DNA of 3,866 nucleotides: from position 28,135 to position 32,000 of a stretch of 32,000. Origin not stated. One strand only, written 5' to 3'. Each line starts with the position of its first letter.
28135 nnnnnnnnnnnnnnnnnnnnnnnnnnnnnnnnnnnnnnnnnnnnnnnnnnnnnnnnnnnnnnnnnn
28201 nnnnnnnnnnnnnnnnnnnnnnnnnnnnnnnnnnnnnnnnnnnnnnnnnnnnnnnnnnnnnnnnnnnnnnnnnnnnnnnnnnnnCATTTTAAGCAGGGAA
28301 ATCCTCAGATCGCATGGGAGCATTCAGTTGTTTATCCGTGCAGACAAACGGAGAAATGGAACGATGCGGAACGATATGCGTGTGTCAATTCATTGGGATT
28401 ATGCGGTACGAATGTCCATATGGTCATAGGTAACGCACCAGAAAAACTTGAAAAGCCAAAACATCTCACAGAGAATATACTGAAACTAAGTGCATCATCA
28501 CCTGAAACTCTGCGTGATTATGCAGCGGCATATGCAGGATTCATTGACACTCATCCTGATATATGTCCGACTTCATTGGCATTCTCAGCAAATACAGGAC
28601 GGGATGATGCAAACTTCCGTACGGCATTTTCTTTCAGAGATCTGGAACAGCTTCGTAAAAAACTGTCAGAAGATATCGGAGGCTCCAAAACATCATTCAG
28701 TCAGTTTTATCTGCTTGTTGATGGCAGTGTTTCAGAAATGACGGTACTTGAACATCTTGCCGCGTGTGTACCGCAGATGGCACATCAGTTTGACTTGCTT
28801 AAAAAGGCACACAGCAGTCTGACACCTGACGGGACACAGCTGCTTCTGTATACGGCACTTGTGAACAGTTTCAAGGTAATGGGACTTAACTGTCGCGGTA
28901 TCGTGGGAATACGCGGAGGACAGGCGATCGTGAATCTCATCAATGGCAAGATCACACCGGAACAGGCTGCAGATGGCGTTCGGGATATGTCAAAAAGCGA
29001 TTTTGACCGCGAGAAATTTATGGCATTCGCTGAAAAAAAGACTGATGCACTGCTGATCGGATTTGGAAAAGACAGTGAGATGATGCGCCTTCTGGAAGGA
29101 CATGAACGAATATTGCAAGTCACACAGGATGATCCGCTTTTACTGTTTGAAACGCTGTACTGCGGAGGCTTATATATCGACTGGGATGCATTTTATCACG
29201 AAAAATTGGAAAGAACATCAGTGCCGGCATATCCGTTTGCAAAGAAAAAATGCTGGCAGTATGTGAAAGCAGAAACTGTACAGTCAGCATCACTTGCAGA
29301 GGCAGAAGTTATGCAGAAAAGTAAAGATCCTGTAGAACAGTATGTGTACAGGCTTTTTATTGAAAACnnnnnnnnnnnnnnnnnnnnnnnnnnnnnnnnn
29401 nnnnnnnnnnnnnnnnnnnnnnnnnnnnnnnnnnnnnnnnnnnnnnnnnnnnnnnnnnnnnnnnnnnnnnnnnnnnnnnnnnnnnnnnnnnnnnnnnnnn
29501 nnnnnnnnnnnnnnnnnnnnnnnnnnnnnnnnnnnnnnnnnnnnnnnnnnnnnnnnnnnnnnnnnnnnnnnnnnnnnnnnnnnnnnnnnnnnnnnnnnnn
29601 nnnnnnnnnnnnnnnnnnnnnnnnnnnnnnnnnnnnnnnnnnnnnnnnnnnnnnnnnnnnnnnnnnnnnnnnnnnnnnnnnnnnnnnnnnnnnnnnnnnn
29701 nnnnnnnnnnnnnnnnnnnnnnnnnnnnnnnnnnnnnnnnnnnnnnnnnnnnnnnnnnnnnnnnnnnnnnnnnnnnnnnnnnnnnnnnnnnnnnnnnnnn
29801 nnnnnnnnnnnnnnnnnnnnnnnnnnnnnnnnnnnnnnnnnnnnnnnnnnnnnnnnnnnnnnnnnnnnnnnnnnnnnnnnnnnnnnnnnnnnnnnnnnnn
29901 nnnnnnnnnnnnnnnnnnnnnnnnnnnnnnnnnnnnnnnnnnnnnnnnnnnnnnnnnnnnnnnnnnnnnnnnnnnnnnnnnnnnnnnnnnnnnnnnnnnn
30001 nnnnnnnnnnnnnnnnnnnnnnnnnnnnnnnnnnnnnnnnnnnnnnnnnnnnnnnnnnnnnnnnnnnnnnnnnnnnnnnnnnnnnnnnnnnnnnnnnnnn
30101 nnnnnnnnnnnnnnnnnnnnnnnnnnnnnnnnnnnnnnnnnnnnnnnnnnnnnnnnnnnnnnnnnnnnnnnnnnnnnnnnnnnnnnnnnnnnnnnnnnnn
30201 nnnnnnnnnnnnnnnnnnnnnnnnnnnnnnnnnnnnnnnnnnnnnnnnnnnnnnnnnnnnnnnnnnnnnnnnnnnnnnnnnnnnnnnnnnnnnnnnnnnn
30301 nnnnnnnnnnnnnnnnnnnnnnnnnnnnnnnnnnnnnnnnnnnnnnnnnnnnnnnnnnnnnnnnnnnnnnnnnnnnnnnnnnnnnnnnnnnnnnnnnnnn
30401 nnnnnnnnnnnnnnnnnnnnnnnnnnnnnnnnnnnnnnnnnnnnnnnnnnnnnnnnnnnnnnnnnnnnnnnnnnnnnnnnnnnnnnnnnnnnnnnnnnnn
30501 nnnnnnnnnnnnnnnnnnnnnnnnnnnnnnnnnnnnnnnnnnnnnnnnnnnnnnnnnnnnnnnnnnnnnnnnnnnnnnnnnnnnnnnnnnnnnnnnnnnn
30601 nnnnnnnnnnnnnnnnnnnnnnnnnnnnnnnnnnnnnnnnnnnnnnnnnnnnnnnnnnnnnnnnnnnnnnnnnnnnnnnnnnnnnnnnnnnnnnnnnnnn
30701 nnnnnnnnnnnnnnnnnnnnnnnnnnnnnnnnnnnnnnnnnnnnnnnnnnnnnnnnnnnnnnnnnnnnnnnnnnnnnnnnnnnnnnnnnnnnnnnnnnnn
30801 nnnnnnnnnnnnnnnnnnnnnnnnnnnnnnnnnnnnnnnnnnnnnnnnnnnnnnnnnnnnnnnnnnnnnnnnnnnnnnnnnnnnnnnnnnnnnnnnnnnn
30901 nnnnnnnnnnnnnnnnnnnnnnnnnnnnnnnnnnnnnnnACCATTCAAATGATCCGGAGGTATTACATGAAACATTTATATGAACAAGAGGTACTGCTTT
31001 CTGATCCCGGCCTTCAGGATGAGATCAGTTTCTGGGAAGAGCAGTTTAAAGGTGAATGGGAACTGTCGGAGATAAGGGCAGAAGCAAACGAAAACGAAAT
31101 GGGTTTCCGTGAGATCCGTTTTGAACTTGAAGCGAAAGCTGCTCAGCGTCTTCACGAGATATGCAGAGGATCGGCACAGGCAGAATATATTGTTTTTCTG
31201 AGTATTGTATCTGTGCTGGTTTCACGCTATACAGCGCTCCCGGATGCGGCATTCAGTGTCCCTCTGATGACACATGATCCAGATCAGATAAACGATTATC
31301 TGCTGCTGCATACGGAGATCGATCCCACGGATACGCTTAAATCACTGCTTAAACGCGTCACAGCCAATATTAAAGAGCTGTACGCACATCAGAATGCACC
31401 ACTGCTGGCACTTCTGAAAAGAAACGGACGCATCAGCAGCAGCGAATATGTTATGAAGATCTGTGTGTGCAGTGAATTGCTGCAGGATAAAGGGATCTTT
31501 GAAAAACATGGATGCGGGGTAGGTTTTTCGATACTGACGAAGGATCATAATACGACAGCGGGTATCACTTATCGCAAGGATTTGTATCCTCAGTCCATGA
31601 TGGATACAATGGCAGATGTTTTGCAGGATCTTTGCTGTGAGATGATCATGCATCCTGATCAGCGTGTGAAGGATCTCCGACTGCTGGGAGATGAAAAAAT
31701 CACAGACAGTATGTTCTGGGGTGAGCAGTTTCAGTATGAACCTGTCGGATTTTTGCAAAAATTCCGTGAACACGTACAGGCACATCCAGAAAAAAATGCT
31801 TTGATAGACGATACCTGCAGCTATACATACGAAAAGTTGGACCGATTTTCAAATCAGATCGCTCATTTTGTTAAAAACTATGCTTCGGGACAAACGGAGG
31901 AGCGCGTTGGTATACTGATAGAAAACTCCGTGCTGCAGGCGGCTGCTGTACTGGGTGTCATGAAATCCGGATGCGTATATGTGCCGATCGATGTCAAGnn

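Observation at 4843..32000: Yersiniabactin/pyochelin-like aryl-bis-thiazoline NRPS front end fused to a divergent AT-less PKS/NRPS back end, in a probable cellulosomal anaerobe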

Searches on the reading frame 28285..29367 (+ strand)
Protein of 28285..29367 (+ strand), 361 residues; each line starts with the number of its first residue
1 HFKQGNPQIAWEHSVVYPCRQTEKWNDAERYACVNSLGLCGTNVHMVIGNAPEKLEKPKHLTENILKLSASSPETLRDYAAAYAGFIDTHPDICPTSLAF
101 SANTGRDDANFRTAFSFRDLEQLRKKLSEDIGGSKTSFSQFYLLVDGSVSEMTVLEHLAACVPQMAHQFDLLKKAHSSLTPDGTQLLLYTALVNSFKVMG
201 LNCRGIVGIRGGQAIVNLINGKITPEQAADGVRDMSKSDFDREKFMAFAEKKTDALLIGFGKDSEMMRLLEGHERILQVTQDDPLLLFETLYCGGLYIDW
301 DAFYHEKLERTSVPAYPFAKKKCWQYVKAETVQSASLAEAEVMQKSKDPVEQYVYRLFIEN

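Call 69: predict_structure(alignment_id=A1)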
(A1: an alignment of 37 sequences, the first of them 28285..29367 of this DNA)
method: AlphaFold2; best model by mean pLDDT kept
length: 361 residues; sequences in the alignment: 37
mean_pLDDT: 84.2   pTM: 0.77
mean pLDDT of the five models: 84.2, 83.7, 83.6, 82.8, 82.5
residues with pLDDT >= 90: 221; 70-90: 56; 50-70: 61; < 50: 23
segments of 3 or more residues with pLDDT < 50: 41-45, 331-340
pLDDT, mean of each block of 10 residues (from residue 1): 64 74 67 55 50 64 96 94 97 96 93 97 95 81 93 95 97 93 92 98 95 94 94 81 96 96 94 96 96 96 94 84 57 47 63 65 42
secondary structure, 60 per line:
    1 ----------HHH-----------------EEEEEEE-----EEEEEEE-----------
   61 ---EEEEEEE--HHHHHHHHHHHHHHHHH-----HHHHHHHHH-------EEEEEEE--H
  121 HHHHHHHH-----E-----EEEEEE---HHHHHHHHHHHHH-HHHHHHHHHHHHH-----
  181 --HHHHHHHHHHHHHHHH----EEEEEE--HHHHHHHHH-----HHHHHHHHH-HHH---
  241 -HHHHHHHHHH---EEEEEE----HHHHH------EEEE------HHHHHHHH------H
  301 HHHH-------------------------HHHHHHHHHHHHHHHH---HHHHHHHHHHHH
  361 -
elements in order: E31-37 E43-49 E64-70 H73-89 H95-103 E111-117 H120-128 E140-145 H149-161 H163-175 H183-198 E203-208 H211-219 H225-233 H242-251 E255-260 H265-269 E276-279 H286-293 H300-304 H330-345 H349-360

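Call 71: fold_search(model_id=the predicted structure, library=pdb)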
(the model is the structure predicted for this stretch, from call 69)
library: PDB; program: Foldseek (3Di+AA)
matches with E <= 10: 503; with E <= 0.001: 163
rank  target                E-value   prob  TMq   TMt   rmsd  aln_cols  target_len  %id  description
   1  4mz0_B                1.1e-12  1.00  0.57  0.27   9.0       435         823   18  Structure of a ketosynthase-acyltransferase di-domain from module CurL of the curacin A polyketide synthase (released 2014-01-29)
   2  4mz0_A                1.8e-11  1.00  0.55  0.24  10.8       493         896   17  Structure of a ketosynthase-acyltransferase di-domain from module CurL of the curacin A polyketide synthase (released 2014-01-29)
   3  8tjn_A                8.3e-11  1.00  0.52  0.18   8.9       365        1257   21  Crosslinked 6-deoxyerythronolide B synthase (DEBS) Module 1 in complex with antibody fragment 1B2: Crosslinked State 1 (released 2024-07-24)
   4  8tjn_B                1.0e-10  1.00  0.49  0.23   9.1       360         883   20  Crosslinked 6-deoxyerythronolide B synthase (DEBS) Module 1 in complex with antibody fragment 1B2: Crosslinked State 1 (released 2024-07-24)
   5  8cjh_A                4.0e-10  1.00  0.44  0.26   7.7       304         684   19  Architecture of a PKS-NRPS hybrid megaenzyme involved in the biosynthesis of the genotoxin colibactin (released 2023-04-26)
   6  8tjo_B                5.4e-10  1.00  0.50  0.26   8.6       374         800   20  Crosslinked 6-deoxyerythronolide B synthase (DEBS) Module 1 in complex with antibody fragment 1B2: Crosslinked Intra-S (released 2024-07-24)
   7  7vee                  6.9e-10  1.00  0.53  0.25   9.0       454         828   14  The ligand-free structure of GfsA KSQ-AT didomain (released 2022-01-12)
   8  9pc6_A                7.3e-10  1.00  0.50  0.13  11.5       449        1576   14  Antibody (1B2) Bound Crosslinked Rifamycin Synthetase Module 1 with a C-terminal Type II Thioesterase (released 2025-07-23)
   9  8in9_A                9.2e-10  1.00  0.51  0.25   9.6       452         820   15  The structure of the GfsA KSQ-AT didomain in complex with the GfsA ACP domain (released 2023-05-31)
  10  9pat_A                9.8e-10  1.00  0.56  0.16  10.2       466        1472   14  Antibody (1B2) Bound Rifamycin Synthetase Module 1 in the Transacylation Mode (released 2025-07-23)
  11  9pat_B                1.2e-09  1.00  0.55  0.20  11.2       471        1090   13  Antibody (1B2) Bound Rifamycin Synthetase Module 1 in the Transacylation Mode (released 2025-07-23)
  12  8tjo_A                1.3e-09  1.00  0.49  0.16  11.3       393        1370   18  Crosslinked 6-deoxyerythronolide B synthase (DEBS) Module 1 in complex with antibody fragment 1B2: Crosslinked Intra-S (released 2024-07-24)
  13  9d2z_B                1.5e-09  1.00  0.33  0.16   9.2       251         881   22  Cryo-EM structure of mycocerosic acid synthase with single KS-ACP crosslink using C16 alpha-bromoamide. Complex B (released 2025-08-13)
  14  8cg4_A                2.4e-09  1.00  0.55  0.18   8.7       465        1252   12  The organise full-length structure of the fungal non-reducing polyketide synthase (NR-PKS) PksA (released 2024-02-21)
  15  9d2z_A                2.6e-09  1.00  0.45  0.22  10.0       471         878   14  Cryo-EM structure of mycocerosic acid synthase with single KS-ACP crosslink using C16 alpha-bromoamide. Complex B (released 2025-08-13)
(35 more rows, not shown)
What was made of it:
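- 27178..30939 (+): PKS2: KS(TTCSSS/HGTGT/NIGH)-linker-vestigial AT(GIRGG)-T-C(HHIIGDG). AT-like fold in the model (calls 69, 71).
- Closest known: FK228. Same: ClbI and ClbK are among the fold matches of the vestigial AT region (call 71).
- Checked: An AlphaFold model (pLDDT 84) nevertheless matches KS-AT didomains and isolated AT domains, and GHSxG is replaced by GIRGG (calls 69, 71).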

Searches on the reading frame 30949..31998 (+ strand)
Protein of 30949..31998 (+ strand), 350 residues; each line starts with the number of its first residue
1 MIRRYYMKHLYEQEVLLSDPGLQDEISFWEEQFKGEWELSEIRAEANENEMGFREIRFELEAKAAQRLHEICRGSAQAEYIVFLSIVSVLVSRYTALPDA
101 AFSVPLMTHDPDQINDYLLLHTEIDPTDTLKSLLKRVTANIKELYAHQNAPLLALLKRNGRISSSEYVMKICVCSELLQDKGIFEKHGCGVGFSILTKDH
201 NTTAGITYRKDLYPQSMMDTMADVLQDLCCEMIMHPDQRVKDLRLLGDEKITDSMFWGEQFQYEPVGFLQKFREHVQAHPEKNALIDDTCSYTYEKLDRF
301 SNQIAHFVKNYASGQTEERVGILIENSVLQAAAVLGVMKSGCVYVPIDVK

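Call 6: search_protein_families(library=pfam, proteins=[window:30949-31998:+], max_evalue=0.01)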
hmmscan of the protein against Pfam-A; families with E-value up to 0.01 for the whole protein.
window:30949-31998:+ (350 aa): 2 families
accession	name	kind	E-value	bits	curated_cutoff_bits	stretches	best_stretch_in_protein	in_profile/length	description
PF00668.25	Condensation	-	2.1e-15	56.8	30.6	1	6-250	175-451/456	Condensation domain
PF00501.34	AMP-binding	-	8.1e-14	51.6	29.9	1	272-348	1-77/384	AMP-binding enzyme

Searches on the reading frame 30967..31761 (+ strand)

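Call 37: search_protein_families(library=pfam, proteins=[window:30967-31761:+], max_evalue=10)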
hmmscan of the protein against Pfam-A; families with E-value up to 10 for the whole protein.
seq(265 aa): 1 family
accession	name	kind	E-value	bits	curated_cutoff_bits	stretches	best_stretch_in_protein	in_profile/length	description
PF00668.25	Condensation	-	1.6e-15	57.2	30.6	1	14-244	189-451/456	Condensation domain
